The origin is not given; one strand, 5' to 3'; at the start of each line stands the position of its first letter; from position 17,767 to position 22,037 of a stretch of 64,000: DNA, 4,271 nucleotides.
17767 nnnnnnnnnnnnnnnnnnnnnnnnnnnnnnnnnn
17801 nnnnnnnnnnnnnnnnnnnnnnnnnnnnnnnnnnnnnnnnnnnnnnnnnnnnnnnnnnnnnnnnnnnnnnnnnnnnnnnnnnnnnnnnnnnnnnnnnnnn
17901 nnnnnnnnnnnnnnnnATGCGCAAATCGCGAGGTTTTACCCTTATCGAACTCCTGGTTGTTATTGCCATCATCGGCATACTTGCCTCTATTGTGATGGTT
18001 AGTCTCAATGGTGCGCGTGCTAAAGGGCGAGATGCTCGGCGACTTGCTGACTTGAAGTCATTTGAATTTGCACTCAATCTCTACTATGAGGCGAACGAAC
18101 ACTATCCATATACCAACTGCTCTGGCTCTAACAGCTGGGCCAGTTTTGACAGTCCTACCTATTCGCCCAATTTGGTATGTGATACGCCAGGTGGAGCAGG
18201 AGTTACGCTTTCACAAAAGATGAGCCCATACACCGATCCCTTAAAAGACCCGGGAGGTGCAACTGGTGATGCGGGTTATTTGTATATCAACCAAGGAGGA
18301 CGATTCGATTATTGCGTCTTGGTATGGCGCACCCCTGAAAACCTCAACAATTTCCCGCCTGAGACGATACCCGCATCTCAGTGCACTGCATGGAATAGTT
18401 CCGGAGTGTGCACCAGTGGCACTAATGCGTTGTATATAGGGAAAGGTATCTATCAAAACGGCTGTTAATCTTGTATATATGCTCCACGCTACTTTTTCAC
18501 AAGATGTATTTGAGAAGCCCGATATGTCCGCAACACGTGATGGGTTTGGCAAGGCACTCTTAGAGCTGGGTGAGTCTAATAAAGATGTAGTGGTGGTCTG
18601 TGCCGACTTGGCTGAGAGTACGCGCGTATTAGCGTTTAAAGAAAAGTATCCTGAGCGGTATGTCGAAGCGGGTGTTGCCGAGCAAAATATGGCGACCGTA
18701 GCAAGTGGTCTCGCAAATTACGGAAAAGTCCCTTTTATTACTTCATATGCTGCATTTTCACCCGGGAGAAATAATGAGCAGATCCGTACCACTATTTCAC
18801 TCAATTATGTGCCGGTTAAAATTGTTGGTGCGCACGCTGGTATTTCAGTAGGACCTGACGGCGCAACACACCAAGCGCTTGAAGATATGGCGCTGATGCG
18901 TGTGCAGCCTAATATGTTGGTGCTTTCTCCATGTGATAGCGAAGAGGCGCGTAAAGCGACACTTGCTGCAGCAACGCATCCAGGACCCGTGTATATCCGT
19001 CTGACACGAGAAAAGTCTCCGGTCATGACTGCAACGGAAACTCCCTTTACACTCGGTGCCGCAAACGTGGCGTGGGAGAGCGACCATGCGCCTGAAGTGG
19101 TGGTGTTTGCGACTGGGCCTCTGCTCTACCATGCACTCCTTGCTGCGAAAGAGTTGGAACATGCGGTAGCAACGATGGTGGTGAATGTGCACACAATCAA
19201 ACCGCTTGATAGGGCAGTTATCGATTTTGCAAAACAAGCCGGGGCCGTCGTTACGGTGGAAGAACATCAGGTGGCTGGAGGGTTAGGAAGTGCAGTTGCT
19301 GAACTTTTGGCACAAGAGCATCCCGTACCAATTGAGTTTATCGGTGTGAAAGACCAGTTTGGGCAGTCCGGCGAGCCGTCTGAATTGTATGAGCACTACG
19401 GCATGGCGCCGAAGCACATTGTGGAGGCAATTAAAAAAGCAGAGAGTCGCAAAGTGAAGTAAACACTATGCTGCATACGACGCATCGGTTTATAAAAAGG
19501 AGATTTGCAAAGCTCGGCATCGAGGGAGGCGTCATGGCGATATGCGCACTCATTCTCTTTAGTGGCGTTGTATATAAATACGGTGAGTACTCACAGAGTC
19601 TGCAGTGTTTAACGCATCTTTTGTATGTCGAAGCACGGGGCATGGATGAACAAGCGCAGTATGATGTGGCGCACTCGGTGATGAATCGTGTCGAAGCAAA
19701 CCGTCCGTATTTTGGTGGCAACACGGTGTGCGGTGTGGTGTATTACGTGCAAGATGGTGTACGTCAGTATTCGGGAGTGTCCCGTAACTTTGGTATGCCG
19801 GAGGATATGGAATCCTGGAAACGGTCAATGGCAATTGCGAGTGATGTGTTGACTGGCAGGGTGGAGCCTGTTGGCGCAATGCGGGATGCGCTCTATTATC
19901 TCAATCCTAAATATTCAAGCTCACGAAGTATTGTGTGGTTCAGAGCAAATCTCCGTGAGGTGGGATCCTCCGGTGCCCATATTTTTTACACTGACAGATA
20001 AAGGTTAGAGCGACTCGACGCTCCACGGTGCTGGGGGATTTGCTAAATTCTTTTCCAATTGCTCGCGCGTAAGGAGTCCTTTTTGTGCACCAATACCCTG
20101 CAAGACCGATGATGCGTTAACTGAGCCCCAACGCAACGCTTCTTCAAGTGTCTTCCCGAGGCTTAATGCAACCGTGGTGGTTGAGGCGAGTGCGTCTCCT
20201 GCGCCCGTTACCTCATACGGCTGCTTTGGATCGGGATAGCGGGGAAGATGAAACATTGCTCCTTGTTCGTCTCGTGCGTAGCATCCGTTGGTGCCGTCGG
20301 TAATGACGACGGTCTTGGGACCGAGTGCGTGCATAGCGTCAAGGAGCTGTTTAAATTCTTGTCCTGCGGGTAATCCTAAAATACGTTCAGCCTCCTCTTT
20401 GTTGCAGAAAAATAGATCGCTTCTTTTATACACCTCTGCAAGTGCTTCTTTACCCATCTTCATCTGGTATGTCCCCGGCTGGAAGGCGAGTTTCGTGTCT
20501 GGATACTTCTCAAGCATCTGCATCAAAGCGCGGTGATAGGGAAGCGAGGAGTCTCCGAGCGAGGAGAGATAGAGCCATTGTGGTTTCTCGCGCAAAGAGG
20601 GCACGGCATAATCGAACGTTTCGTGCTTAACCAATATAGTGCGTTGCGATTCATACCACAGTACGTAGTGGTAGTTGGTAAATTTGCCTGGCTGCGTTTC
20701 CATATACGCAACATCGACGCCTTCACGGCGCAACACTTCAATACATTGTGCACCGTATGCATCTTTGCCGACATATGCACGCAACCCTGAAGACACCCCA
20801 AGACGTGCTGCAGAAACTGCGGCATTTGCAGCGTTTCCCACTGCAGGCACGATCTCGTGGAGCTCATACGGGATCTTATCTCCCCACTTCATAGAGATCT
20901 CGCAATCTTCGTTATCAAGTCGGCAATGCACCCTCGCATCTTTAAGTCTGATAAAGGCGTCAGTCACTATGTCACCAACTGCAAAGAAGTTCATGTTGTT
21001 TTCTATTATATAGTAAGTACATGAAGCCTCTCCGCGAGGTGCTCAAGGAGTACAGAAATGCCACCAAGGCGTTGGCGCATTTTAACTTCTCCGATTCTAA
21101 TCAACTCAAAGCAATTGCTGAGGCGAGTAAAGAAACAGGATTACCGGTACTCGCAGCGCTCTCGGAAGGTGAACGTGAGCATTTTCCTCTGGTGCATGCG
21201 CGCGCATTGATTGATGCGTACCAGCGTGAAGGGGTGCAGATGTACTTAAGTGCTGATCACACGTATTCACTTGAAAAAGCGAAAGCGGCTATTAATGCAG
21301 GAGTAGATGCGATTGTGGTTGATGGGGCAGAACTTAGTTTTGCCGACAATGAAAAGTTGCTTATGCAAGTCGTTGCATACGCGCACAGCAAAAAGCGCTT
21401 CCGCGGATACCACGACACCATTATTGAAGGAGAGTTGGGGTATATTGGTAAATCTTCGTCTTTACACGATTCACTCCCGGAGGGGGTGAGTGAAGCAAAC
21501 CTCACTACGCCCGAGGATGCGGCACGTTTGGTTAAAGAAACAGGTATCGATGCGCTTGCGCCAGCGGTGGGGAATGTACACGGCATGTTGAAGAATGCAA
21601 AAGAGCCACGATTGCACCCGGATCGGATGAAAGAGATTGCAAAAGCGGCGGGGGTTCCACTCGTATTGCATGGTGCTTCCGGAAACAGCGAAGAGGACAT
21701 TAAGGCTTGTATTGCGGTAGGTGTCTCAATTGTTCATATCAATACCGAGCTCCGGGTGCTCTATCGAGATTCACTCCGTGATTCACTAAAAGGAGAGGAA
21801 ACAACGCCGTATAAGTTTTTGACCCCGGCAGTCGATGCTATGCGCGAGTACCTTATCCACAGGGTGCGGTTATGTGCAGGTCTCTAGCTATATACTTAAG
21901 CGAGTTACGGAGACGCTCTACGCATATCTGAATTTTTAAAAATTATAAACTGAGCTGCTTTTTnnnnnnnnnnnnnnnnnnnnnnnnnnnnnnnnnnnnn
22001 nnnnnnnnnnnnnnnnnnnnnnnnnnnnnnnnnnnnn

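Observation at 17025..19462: Type IV pilin gene inserted between the two halves of a split transketolase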

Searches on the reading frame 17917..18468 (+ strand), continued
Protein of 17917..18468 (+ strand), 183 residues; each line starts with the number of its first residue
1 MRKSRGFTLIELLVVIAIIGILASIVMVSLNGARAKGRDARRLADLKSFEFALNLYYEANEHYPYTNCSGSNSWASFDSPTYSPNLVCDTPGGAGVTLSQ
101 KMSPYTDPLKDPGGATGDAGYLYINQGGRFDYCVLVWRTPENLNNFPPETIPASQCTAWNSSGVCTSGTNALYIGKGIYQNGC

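Call 38: search_solved_structures(query=A1, max_evalue=0.01)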
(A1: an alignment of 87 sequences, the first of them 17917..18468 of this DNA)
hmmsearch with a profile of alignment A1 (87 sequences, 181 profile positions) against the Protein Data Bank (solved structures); distinct sequences matched with E-value up to 0.01: 23.
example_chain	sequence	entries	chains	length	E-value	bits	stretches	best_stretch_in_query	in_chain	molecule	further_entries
9egp_A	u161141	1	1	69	1.2e-16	64.2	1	4-68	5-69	Geopilin domain 1 protein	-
7tgg_A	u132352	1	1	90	3e-16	63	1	4-68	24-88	Geopilin domain 1 protein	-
2m7g_A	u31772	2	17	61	3.6e-14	56.2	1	10-68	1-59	Geopilin domain 1 protein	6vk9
5wda_A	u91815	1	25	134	1.6e-13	54.1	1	10-75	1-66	General secretion pathway protein G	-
6xxd_A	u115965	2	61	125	6.1e-12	48.9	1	10-76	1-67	PilA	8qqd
8tj2_C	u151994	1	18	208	6.1e-10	42.4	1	10-69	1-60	Type IV major pilin protein PilA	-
2hi2_A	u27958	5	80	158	2.5e-09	40.4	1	10-80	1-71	Fimbrial protein | PilA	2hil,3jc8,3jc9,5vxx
1ay2_A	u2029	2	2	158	4.4e-09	39.6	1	10-75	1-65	TYPE 4 PILIN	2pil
5kua_A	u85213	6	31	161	6e-09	39.2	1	10-89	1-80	pilin | Neisseria meningitidis PilE variant SB-GATDH | Neisseria meningitidis PilE, SB-DATDH variant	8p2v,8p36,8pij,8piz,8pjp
8p3b_A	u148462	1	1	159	1e-08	38.5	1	10-77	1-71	Fimbrial protein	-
8pfb_G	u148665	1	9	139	3.2e-08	36.8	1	10-65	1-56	Type IV pilin PilE1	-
9laa_A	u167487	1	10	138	7e-08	35.7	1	3-34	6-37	Type IV pilin protein PilA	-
8tob_GA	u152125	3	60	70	4.2e-07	33.2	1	11-74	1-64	Fimbrial protein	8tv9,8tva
8tum_e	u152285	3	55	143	5.1e-07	32.9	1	10-58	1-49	Type IV major pilin protein PilA | Pilin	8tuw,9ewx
1oqw_A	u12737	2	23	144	9.1e-07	32.1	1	10-58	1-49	Fimbrial protein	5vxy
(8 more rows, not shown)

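Call 45: predict_structure(alignment_id=A1)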
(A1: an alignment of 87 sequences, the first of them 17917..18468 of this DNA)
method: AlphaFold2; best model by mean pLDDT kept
length: 183 residues; sequences in the alignment: 87
mean_pLDDT: 93.7   pTM: 0.82
mean pLDDT of the five models: 93.7, 93.8, 93.5, 92.3, 92.1
residues with pLDDT >= 90: 156; 70-90: 22; 50-70: 5; < 50: 0
segments of 3 or more residues with pLDDT < 50: none
pLDDT, mean of each block of 10 residues (from residue 1): 73 94 89 92 97 98 95 94 97 96 97 95 95 97 95 93 94 96 88
secondary structure, 60 per line:
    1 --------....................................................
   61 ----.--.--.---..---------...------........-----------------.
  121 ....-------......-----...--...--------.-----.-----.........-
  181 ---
elements in order: H9-60 E86-88 E95-97 H98-102 E120-124 E132-137 E171-176

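Call 47: fold_search(model_id=the predicted structure, library=pdb)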
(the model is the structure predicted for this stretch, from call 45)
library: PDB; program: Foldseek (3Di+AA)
matches with E <= 10: 19; with E <= 0.001: 0
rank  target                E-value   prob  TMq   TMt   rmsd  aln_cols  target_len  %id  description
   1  3gn9_A                6.6e-02  0.72  0.33  0.50   6.0       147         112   17  Crystal structure of the major pseudopilin from the type 2 secretion system of Vibrio vulnificus (released 2009-07-28)
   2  4lw9_A                9.7e-02  0.63  0.32  0.47   5.9       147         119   18  Crystal structure of Vibrio cholera major pseudopilin EpsG (released 2014-07-16)
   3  6t8s_BBB              1.7e-01  0.60  0.38  0.49   8.5       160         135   15  Structure of the major Type IV pilin PilA1 from Clostridium difficile (released 2020-03-25)
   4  6t8s_CCC              3.3e-01  0.54  0.41  0.54   6.9       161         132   14  Structure of the major Type IV pilin PilA1 from Clostridium difficile (released 2020-03-25)
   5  6t8s_AAA              3.7e-01  0.54  0.42  0.55   6.2       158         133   14  Structure of the major Type IV pilin PilA1 from Clostridium difficile (released 2020-03-25)
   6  4lw9_I                4.8e-01  0.30  0.33  0.47   6.6       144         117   22  Crystal structure of Vibrio cholera major pseudopilin EpsG (released 2014-07-16)
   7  3gn9_C                4.8e-01  0.23  0.30  0.45   6.4       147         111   16  Crystal structure of the major pseudopilin from the type 2 secretion system of Vibrio vulnificus (released 2009-07-28)
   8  4tsm_B                5.5e-01  0.35  0.38  0.16   7.7       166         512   17  MBP-fusion protein of PilA1 from C. difficile R20291 residues 26-166 (released 2015-01-14)
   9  3fu1_B                6.3e-01  0.25  0.32  0.48   6.1       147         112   18  Crystal structure of the major pseudopilin from the type 2 secretion system of Vibrio cholerae (released 2009-07-28)
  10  4lw9_F                6.3e-01  0.18  0.28  0.42   6.9       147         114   18  Crystal structure of Vibrio cholera major pseudopilin EpsG (released 2014-07-16)
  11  9lq6_A                2.6e+00  0.01  0.13  0.06  16.5       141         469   12  Cryo-EM structure of adTR-bound type III-B CRISPR-Cas effector complex (released 2025-11-26)
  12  5zwo_A                4.3e+00  0.04  0.18  0.02   5.7        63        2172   11  Cryo-EM structure of the yeast B complex at average resolution of 3.9 angstrom (released 2018-08-29)
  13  3tu3_A                4.9e+00  0.02  0.14  0.20   9.9        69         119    7  1.92 Angstrom resolution crystal structure of the full-length SpcU in complex with full-length ExoU from the type III  (released 2012-05-23)
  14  4akx_A                6.7e+00  0.02  0.14  0.20   9.6        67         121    9  Structure of the heterodimeric complex ExoU-SpcU from the type III secretion system (T3SS) of Pseudomonas aeruginosa (released 2012-04-18)
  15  2q85                  6.7e+00  0.01  0.13  0.08  10.8        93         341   13  Crystal Structure of E. Coli Mur B bound to a Naphthyl Tetronic Acid inihibitor (released 2007-06-26)
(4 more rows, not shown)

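Call 53: find_encoding_contigs(protein=P0002, flank=2500, max_places=1)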
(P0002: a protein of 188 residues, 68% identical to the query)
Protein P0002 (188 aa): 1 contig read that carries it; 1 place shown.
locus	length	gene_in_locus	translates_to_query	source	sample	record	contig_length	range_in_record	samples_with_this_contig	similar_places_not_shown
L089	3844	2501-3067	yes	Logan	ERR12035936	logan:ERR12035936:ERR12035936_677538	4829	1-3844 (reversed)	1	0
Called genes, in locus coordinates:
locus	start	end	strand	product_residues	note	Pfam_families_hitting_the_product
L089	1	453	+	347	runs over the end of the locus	PF07963:N_methyl, PF19078:Big_12 (weak)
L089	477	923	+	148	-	PF02502:LacAB_rpiB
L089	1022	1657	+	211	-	PF00834:Ribul_P_3_epim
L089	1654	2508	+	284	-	PF13292:DXP_synthase_N (faint), PF00456:Transketolase_N, PF09364:XFP_N (weak)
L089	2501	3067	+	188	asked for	PF07963:N_methyl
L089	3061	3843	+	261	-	?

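Call 54: find_encoding_contigs(protein=P0010, flank=2500, max_places=1)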
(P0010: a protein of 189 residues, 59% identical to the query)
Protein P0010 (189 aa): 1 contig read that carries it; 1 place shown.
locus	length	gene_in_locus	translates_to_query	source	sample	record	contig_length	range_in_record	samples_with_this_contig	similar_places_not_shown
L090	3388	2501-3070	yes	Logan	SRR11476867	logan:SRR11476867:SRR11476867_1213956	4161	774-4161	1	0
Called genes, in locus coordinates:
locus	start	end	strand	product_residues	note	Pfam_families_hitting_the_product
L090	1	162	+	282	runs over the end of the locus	PF12686:DUF3800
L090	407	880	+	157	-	PF02502:LacAB_rpiB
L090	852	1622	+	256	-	PF00834:Ribul_P_3_epim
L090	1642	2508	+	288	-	PF00456:Transketolase_N, PF00676:E1_dh (faint)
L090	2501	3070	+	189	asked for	PF07963:N_methyl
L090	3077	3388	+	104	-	?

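Call 55: find_encoding_contigs(protein=P0013, flank=2500, max_places=1)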
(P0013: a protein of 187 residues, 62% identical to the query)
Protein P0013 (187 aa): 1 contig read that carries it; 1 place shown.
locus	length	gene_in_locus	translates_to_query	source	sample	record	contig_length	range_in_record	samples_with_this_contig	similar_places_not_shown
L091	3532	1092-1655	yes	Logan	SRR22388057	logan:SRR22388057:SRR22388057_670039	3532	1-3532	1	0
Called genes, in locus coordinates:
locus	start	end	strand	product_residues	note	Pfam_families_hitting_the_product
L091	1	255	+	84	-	?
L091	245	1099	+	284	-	PF13292:DXP_synthase_N (faint), PF00456:Transketolase_N, PF00676:E1_dh (weak)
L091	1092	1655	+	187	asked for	PF07963:N_methyl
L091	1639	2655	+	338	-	PF02779:Transket_pyr, PF02780:Transketolase_C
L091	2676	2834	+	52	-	-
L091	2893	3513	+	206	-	PF07486:Hydrolase_2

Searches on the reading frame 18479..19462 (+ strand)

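Call 3: search_protein_families(library=pfam, proteins=[window:18479-19462:+], max_evalue=0.01)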
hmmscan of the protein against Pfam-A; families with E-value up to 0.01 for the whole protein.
window:18479-19462:+ (327 aa): 3 families
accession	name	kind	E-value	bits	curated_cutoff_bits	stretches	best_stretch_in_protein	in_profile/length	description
PF02779.29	Transket_pyr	-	1.3e-40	139.3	27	1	18-179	4-171/174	Transketolase, pyrimidine binding domain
PF02780.25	Transketolase_C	-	1.9e-24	86.4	25.9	1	204-314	9-124/124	Transketolase, C-terminal domain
PF22613.1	Transketolase_C_1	-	2.2e-05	25.1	27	1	200-309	7-112/113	Transketolase-like TK C-terminal domain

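Call 35: search_protein_families(library=ncbifam, proteins=[window:18479-19462:+], max_evalue=0.01)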
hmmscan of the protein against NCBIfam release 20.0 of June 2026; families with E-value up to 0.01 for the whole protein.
window:18479-19462:+ (327 aa): 9 families
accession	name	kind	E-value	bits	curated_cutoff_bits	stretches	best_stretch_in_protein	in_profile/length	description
NF004559.0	PRK05899.2-5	equivalog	2.1e-89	300.4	488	1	7-321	308-623/627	transketolase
TIGR00204.1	dxs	equivalog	1e-53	182.8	465.95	1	14-320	307-613/616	1-deoxy-D-xylulose-5-phosphate synthase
NF004556.0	PRK05899.2-2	equivalog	7.6e-47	159.9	575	1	10-321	315-637/639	transketolase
NF003933.0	PRK05444.2-2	equivalog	2.1e-41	142.1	395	1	18-320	290-603/606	1-deoxy-D-xylulose-5-phosphate synthase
NF008968.0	PRK12315.1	subfamily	6.6e-36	123.7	510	1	23-321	285-580/582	1-deoxy-D-xylulose-5-phosphate synthase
TIGR00232.1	tktlase_bact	equivalog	1.1e-32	113.2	682.25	1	12-321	344-652/654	transketolase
NF004558.0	PRK05899.2-4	equivalog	1.6e-26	92.9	788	1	18-321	345-649/651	transketolase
NF006667.0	PRK09212.1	subfamily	6.6e-09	35.1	321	1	55-280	46-279/327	pyruvate dehydrogenase complex E1 component subunit beta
NF008854.0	PRK11892.1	equivalog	1.1e-07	30.9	454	1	59-279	189-417/464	pyruvate dehydrogenase complex E1 component subunit beta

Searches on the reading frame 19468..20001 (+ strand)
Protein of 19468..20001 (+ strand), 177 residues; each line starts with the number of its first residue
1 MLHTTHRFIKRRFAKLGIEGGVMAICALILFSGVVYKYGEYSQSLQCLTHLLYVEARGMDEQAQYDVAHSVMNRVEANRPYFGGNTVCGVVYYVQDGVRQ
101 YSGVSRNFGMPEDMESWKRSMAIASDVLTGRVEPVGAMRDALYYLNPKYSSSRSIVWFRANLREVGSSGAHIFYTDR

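Call 3: search_protein_families(library=pfam, proteins=[window:19468-20001:+], max_evalue=0.01)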
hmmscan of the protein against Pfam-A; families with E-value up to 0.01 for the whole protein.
window:19468-20001:+ (177 aa): 1 family
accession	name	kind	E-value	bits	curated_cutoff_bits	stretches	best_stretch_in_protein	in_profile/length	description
PF07486.17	Hydrolase_2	-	1.2e-13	52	27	1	60-174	3-100/100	Cell Wall Hydrolase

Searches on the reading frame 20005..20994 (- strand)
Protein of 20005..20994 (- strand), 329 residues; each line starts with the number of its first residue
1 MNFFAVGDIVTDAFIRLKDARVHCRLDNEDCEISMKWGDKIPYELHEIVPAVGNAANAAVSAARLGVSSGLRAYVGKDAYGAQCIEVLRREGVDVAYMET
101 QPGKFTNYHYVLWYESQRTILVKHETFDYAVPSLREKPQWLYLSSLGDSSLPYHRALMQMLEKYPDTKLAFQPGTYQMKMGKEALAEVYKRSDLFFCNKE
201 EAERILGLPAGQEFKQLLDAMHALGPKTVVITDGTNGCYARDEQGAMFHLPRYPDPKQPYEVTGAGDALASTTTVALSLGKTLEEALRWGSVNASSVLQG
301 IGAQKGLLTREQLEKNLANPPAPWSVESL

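Call 3: search_protein_families(library=pfam, proteins=[window:20005-20994:-], max_evalue=0.01)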
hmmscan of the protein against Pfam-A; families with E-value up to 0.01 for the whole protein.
window:20005-20994:- (329 aa): 2 families
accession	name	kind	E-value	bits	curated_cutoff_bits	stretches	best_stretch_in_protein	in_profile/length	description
PF00294.29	PfkB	-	1.3e-37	130.2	25.8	1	53-307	37-299/302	pfkB family carbohydrate kinase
PF08543.17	Phos_pyr_kin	-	1.6e-05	24.8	27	1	184-291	111-225/246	Phosphomethylpyrimidine kinase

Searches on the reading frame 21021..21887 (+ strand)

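Call 3: search_protein_families(library=pfam, proteins=[window:21021-21887:+], max_evalue=0.01)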
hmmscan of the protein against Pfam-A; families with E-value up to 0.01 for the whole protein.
window:21021-21887:+ (288 aa): 2 families
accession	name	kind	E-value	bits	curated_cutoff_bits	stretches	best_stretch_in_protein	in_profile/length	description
PF01116.26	F_bP_aldolase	-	2.6e-62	211.3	25.5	1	4-285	3-272/277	Fructose-bisphosphate aldolase class-II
PF01070.24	FMN_dh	-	0.0015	18.1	24.9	0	61-240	78-245/350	FMN-dependent dehydrogenase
